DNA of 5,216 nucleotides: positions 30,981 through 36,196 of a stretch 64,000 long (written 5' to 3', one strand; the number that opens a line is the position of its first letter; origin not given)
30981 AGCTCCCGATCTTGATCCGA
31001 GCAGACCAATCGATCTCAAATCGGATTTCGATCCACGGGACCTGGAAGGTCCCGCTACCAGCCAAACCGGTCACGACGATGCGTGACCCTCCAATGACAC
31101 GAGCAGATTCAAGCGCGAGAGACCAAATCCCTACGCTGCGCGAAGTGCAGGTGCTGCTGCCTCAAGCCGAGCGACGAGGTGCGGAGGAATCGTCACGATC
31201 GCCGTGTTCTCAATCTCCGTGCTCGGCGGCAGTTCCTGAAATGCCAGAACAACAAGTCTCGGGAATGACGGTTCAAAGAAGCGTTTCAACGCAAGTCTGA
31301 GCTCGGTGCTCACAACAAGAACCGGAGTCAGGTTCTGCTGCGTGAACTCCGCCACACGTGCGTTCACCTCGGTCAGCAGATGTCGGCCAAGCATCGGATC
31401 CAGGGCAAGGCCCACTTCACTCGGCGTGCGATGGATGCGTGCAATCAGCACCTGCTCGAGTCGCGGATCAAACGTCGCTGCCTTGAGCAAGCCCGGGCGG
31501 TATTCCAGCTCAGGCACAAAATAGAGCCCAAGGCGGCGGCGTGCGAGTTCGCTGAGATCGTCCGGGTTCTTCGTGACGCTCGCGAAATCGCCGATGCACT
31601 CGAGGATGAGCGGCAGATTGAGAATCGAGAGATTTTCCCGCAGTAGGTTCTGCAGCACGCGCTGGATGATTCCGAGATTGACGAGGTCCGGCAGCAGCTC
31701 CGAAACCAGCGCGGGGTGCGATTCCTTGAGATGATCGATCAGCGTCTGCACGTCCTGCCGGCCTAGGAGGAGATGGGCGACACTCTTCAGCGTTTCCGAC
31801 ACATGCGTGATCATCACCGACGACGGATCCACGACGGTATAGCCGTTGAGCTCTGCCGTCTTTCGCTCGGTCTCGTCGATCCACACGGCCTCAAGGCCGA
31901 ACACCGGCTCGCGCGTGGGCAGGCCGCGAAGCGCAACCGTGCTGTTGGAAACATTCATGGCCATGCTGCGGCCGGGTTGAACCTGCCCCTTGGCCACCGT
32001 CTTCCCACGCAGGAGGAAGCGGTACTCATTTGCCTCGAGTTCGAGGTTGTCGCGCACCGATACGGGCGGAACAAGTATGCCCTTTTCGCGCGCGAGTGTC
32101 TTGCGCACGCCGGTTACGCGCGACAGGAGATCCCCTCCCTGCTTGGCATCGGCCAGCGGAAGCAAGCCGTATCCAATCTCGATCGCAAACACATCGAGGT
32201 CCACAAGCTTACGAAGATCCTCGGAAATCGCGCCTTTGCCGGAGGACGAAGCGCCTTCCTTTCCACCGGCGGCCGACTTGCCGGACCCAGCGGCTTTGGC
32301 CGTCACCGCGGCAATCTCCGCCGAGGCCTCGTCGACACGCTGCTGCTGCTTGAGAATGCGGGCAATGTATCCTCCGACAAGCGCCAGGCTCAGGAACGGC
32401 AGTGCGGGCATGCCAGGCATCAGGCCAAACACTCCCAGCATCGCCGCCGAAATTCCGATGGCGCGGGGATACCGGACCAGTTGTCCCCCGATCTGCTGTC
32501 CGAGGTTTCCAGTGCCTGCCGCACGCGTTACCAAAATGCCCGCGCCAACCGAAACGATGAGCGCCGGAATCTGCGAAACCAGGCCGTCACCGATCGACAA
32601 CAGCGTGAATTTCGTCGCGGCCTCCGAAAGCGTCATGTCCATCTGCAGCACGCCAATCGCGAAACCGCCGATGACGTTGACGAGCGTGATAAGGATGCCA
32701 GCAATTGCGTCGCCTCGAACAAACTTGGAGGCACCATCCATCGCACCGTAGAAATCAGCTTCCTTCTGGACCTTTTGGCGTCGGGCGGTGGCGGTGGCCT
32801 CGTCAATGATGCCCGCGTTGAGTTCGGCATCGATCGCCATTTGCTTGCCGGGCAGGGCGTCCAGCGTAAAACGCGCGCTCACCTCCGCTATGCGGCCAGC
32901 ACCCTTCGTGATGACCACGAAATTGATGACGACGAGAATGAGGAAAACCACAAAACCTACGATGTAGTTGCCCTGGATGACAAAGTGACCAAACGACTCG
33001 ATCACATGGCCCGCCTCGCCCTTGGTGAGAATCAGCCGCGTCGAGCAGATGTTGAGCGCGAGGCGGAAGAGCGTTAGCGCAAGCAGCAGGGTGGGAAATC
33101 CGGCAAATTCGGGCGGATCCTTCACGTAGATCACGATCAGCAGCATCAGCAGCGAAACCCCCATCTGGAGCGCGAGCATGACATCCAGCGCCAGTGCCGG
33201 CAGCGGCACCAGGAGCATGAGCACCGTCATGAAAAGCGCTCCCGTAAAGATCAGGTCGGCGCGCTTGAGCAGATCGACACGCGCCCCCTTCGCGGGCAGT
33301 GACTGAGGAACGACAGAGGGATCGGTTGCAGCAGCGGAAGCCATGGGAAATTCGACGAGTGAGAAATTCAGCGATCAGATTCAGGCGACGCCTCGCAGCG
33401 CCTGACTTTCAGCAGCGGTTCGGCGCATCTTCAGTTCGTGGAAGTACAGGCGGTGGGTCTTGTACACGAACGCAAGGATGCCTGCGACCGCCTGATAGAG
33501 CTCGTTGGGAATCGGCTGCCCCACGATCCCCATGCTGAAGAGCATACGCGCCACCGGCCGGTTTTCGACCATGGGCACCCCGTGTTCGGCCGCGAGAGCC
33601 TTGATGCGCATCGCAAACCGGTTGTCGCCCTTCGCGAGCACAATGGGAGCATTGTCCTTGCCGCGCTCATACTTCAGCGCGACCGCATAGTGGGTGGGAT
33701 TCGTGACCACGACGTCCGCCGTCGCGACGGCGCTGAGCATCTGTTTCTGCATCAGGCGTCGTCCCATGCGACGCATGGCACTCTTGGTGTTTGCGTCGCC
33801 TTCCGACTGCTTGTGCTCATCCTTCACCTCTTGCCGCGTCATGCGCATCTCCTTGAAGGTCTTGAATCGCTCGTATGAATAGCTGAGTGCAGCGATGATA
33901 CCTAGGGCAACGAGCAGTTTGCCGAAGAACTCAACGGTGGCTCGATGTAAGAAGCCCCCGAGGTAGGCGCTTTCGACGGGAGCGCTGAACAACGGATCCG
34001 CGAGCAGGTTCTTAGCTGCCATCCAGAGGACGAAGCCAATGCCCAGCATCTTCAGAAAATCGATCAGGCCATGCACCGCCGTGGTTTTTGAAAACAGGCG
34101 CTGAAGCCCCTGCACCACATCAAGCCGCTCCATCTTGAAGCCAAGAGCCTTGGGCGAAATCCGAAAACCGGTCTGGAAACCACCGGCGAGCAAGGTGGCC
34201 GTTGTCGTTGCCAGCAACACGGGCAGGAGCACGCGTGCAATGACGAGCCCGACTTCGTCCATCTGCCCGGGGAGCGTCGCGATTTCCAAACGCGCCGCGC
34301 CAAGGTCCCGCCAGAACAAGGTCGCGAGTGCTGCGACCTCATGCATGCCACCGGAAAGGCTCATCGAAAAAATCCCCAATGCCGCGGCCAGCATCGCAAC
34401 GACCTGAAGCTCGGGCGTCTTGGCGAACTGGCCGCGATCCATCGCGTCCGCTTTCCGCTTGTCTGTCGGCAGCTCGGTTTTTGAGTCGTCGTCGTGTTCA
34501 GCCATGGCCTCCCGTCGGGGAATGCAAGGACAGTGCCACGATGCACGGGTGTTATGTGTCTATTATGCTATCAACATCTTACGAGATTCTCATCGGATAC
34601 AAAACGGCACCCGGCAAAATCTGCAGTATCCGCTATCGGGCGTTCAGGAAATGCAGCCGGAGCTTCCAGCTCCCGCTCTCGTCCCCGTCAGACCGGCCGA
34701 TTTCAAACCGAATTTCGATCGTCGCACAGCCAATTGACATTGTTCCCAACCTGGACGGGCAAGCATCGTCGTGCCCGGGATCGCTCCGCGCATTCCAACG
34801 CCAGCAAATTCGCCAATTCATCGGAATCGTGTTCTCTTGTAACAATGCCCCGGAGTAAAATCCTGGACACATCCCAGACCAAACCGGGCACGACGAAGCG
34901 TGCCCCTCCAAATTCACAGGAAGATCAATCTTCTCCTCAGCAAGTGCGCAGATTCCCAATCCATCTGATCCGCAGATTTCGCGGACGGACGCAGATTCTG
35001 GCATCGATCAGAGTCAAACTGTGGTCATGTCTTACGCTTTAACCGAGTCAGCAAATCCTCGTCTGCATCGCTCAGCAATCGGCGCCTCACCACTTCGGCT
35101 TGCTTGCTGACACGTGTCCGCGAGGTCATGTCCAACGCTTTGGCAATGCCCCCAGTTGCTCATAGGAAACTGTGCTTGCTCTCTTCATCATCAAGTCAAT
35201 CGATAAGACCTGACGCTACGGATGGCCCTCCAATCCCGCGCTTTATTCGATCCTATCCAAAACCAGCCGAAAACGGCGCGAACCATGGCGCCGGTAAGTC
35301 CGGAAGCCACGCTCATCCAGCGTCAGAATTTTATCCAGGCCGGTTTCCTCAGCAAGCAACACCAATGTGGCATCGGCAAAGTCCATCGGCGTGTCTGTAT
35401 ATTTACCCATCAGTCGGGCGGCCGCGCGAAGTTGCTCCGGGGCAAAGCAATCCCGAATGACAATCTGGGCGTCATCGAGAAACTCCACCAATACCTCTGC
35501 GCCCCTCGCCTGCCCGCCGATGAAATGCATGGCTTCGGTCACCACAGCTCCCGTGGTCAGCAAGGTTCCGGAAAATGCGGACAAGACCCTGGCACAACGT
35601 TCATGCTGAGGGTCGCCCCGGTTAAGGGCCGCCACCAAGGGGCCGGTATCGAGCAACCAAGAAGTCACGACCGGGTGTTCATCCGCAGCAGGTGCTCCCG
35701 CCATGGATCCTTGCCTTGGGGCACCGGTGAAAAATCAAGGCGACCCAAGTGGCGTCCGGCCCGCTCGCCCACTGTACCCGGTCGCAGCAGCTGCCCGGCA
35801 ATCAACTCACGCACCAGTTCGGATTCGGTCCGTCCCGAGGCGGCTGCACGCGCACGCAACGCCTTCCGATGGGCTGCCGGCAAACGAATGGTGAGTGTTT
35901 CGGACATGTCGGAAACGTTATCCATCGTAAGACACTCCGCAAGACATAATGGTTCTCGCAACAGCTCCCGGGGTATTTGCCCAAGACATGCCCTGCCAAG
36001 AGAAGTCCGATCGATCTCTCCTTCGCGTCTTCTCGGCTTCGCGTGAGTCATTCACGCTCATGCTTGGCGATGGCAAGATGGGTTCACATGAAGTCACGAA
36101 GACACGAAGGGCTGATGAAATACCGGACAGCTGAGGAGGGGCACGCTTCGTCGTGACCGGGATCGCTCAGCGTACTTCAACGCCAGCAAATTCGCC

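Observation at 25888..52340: Conserved palindrome CGGCA-N5-TGCCG at phased distances upstream of all five sigma54 promoters: candidate flagellar enhancer (UAS)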

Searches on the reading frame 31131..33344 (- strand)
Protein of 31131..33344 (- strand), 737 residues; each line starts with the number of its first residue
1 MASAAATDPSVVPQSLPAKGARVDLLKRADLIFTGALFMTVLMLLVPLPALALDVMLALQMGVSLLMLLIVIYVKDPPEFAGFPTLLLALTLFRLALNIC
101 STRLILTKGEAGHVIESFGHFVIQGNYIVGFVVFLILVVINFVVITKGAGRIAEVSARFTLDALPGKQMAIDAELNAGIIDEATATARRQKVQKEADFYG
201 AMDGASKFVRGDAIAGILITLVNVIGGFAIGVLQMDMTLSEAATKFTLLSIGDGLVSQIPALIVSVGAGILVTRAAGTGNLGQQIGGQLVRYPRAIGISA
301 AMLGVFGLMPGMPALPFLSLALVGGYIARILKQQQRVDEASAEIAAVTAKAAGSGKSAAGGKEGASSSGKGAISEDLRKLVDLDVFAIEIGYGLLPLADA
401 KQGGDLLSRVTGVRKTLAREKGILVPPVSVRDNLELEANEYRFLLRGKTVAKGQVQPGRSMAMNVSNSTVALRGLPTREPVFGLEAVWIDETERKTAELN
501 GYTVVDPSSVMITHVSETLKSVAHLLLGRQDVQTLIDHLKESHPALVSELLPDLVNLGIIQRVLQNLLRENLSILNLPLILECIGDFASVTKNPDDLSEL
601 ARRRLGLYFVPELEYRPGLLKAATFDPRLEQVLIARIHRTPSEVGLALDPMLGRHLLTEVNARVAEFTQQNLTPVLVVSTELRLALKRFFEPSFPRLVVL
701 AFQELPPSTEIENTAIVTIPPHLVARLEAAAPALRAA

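Call 9: search_protein_families(library=ncbifam, proteins=[window:31131-33344:-])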
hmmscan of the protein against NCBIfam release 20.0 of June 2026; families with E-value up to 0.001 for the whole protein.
window:31131-33344:- (737 aa): 5 families
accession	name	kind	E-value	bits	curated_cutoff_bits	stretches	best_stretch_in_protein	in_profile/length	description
TIGR01398.1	FlhA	equivalog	4.7e-240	798.5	772.1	1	30-717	3-678/678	flagellar biosynthesis protein FlhA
TIGR01399.1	hrcV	equivalog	5.6e-176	586.9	692.25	1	28-712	2-672/677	type III secretion system export apparatus subunit SctV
NF011865.0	PRK15337.1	equivalog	8.8e-143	477.1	800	1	27-712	11-681/686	EscV/YscV/HrcV family type III secretion system export apparatus protein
NF009363.0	PRK12720.1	equivalog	1.1e-133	447.1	993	1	26-715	14-669/683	EscV/YscV/HrcV family type III secretion system export apparatus protein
NF004571.0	PRK05910.1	equivalog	3.6e-76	256.9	670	2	41-323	20-297/584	type III secretion system protein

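Call 13: find_related_loci(query=window:31131-33344:-, collection=genome_contigs, flank=10000)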
Query window:31131-33344:- (737 aa) in genome_contigs; peptide patterns used: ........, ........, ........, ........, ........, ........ (x = any residue, [..] = any of these).
600 stretches matched a pattern (row limit reached: there are more); 576 encode a relative of the query (tblastn E <= 1e-3); the best 80 are kept; 80 distinct loci.
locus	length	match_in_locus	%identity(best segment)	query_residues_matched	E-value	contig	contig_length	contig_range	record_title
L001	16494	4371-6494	85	16-720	0e+0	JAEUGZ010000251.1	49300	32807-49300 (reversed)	MAG: Opitutaceae bacterium isolate new MAG-4 k141_3571024, whole genome shotgun sequence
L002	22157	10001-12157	82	23-737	0e+0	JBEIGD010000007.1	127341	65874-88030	MAG: Opitutaceae bacterium isolate Sample-102-S76-bin-117 Sample_102_S76-bin_117-k141_1807472, whole genome shotgun sequ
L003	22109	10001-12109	84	23-720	0e+0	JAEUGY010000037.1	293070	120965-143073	MAG: Opitutaceae bacterium isolate new MAG-3 k141_4000026, whole genome shotgun sequence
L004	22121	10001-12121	74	24-730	0e+0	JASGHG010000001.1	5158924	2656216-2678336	MAG: Nibricoccus sp. isolate 5N149 JMF-2111-06-0005.ont.bin.149_0, whole genome shotgun sequence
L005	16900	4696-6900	72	1-737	0e+0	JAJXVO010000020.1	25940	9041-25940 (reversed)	MAG: bacterium isolate BP5.bin34 NODE_2985_length_25940_cov_1.728509, whole genome shotgun sequence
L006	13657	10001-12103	74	25-731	0e+0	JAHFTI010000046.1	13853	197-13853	MAG: Opitutaceae bacterium isolate nzgw617 NODE_9360_length_13854_cov_2.726717, whole genome shotgun sequence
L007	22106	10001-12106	75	25-723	0e+0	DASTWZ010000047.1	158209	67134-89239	MAG TPA_asm: Opitutaceae bacterium isolate SMAG_U2401 k141_647007, whole genome shotgun sequence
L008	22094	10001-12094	72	25-724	0e+0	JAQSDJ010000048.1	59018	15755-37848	MAG: Lacunisphaera sp. isolate K-2018 MAG004 NODE_156_length_59018_cov_5.387531, whole genome shotgun sequence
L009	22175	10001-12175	70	15-733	0e+0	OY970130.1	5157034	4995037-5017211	MAG: uncultured Verrucomicrobiae bacterium isolate MFD05705.bin.c.1 genome assembly, chromosome: 1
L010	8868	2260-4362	73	25-723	0e+0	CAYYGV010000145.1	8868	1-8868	MAG TPA_asm: uncultured Opitutaceae bacterium isolate SRP262948_co1_81 genome assembly, contig: NODE_8478_length_8868_co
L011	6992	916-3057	72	25-735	0e+0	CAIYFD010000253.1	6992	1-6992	MAG: uncultured Opitutae bacterium isolate UppL6_bin-1600 genome assembly, contig: bin-1600:253/377, whole genome shotgu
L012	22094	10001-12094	70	25-728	0e+0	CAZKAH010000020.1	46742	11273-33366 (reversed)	MAG TPA_asm: uncultured Opitutaceae bacterium isolate binchicken_co54_392 genome assembly, contig: NODE_1271_length_4674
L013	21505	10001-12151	68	1-720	0e+0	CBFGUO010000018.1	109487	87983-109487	MAG TPA_asm: uncultured Opitutus sp. isolate SRR17295758_binner13_Refined_3 genome assembly, contig: ERZ23579493.84, who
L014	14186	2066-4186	71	13-724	0e+0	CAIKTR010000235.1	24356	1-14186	MAG: uncultured Opitutae bacterium isolate LJ-5-9m_bin-0428 genome assembly, contig: bin-0428:235/254, whole genome shot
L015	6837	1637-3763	69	25-731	0e+0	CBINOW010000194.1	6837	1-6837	MAG TPA_asm: uncultured Oleiharenicola sp. isolate SRR16817057_binner13_Refined_19 genome assembly, contig: ERZ27394128.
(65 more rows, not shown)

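Call 62: search_dna_similar(query=window:31131-33344:-, collection=plasmids, mode=protein, max_rows=40, max_evalue=1e-40)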
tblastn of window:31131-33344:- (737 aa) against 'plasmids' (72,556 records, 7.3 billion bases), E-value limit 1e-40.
Records with a match: 689; places in all: 845; records where one place covers at least 80% of the query: 368.
Best place of each record, by identity: <60% 689.
By first word of the organism name: Ralstonia 136; Shigella 103; Yersinia 92; Rhizobium 50; Escherichia 41; Sinorhizobium 28; Azospirillum 23; Aeromonas 21; Bradyrhizobium 18; Pantoea 14; and 60 more.
By predicted mobility (MOB-suite, as given by PLSDB): mobilizable 279; non-mobilizable 245; conjugative 165.
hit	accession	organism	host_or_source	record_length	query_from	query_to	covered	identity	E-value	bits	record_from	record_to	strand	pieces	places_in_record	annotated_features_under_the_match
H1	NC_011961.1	Thermomicrobium roseum DSM 5159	-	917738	60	712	89%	46.1%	1e-139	461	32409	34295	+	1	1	flhA: flagellar biosynthesis protein FlhA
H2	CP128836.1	Rossellomorea sp. AcN35-11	-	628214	60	719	90%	44.2%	1e-152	498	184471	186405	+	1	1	flhA: flagellar biosynthesis protein FlhA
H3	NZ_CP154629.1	Acetoanaerobium noterae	cell culture,Sludge of a digestion ...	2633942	72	719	88%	44.8%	5e-154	503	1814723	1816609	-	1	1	none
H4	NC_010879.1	Burkholderia glumae BGR1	-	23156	60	717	89%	43.6%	7e-142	467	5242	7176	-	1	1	flhA: flagellar biosynthesis protein FlhA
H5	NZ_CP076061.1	Cupriavidus sp. EM10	Pure-cultured cell,sewage water sludge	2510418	60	717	89%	43.6%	3e-141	466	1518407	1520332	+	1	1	none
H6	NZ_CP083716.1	Bacillus velezensis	cell culture,Meju, fermented soybean ...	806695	67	719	89%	43.6%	1e-141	467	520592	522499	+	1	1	flhA: flagellar biosynthesis protein FlhA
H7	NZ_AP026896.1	Aeromonas caviae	Microbe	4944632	60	711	88%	43.5%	5e-129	430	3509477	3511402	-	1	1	none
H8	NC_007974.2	Cupriavidus metallidurans CH34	-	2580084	60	717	89%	42.8%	1e-135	450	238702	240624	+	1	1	none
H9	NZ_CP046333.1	Cupriavidus metallidurans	sedimentation pond in a zinc factory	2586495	60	717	89%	42.8%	1e-135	450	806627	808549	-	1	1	none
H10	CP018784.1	Curtobacterium pusillum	Zea mays,cell culture,root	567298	64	717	89%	43.0%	1e-120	406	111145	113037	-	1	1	record has no annotation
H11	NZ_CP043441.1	Cupriavidus campinensis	cell culture,soil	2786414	60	717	89%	42.7%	3e-138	457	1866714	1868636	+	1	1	none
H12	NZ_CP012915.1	Azospirillum brasilense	Digitaria eriantha,microbe,root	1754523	4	713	96%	39.5%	2e-122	411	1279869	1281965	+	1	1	none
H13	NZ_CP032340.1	Azospirillum brasilense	soil sample,Agricultural field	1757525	4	713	96%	39.5%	2e-122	411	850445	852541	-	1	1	none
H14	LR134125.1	Klebsiella aerogenes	not available: to be reported later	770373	60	717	89%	42.5%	8e-132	438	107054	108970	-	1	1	flhA: flagellar biosynthesis protein FlhA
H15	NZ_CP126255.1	Curtobacterium sp. MCSS17_016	-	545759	64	717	89%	42.7%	1e-118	400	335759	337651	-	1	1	flagellar biosynthesis protein FlhA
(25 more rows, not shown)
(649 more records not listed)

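Call 63: get_annotated_region(hit=H12, flank=20000)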
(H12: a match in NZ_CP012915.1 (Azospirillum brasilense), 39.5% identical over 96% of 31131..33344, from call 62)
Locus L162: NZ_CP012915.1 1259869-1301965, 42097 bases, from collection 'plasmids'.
description: Azospirillum brasilense strain Sp 7 plasmid ABSP7_p1, complete sequence
organism: Azospirillum brasilense (NCBI taxid 192)
taxonomy: Bacteria; Pseudomonadota; Alphaproteobacteria; Rhodospirillales; Azospirillaceae; Azospirillum; Azospirillum brasilense
host: -; source: Digitaria eriantha,microbe,root; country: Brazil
typing (MOB-suite, as given by PLSDB): non-mobilizable; replicon rep_cluster_622
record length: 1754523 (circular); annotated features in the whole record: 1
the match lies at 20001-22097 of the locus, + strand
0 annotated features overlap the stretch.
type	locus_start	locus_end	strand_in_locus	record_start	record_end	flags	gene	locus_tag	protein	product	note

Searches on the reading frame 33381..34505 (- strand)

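Call 9: search_protein_families(library=ncbifam, proteins=[window:33381-34505:-])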
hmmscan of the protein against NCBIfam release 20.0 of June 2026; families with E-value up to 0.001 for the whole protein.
window:33381-34505:- (374 aa): 9 families
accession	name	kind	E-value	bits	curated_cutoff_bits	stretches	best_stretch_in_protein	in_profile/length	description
TIGR00328.1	flhB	equivalog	1.9e-87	293.7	349.25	1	7-351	1-345/348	flagellar biosynthesis protein FlhB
TIGR01404.2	FlhB_rel_III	equivalog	3.2e-80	270.1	358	1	9-348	2-339/341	type III secretion system export apparatus subunit SctU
NF009411.0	PRK12772.1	equivalog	2.5e-74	250.8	739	1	6-351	262-607/610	fused FliR family export protein/FlhB family type III secretion system protein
NF009117.0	PRK12468.1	equivalog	1.1e-58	198.9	712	1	1-352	1-352/386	flagellar biosynthesis protein FlhB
NF009364.0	PRK12721.1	equivalog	1.3e-48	165.9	381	1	8-350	3-343/352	EscU/YscU/HrcU family type III secretion system export apparatus switch protein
NF006017.0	PRK08156.1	equivalog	6.3e-41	140.8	394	1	8-324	3-312/367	EscU/YscU/HrcU family type III secretion system export apparatus switch protein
NF009412.0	PRK12773.1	equivalog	1.7e-39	135.5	886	1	5-347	299-642/649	flagellar biosynthesis protein FlhB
NF004950.0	PRK06298.1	equivalog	2.2e-39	135.6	434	1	8-348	3-342/360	type III secretion system protein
TIGR00789.1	flhB_rel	hypoth_equivalog_domain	3.7e-19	68.7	117.35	1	272-351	3-81/84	FlhB-like flagellar biosynthesis protein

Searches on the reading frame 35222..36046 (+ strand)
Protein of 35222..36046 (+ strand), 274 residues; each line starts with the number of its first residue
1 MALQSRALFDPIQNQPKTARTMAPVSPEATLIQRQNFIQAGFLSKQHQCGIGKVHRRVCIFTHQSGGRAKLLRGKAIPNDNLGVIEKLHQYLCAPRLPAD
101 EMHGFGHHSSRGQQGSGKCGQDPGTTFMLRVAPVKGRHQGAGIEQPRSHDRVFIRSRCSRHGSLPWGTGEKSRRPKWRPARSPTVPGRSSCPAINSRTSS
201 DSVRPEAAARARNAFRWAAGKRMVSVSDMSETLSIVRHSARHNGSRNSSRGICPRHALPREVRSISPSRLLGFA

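Call 11: search_protein_families(library=pfam, proteins=[window:35222-36046:+])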
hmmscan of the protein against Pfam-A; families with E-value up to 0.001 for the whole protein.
window:35222-36046:+ (274 aa): 0 families

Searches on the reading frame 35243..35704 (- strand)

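Call 11: search_protein_families(library=pfam, proteins=[window:35243-35704:-])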
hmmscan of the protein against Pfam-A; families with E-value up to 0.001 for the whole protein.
window:35243-35704:- (153 aa): 1 family
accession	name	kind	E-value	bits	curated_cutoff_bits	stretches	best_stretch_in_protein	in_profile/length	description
PF01850.27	PIN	-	2.3e-12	48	23.6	1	17-136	2-116/120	PIN domain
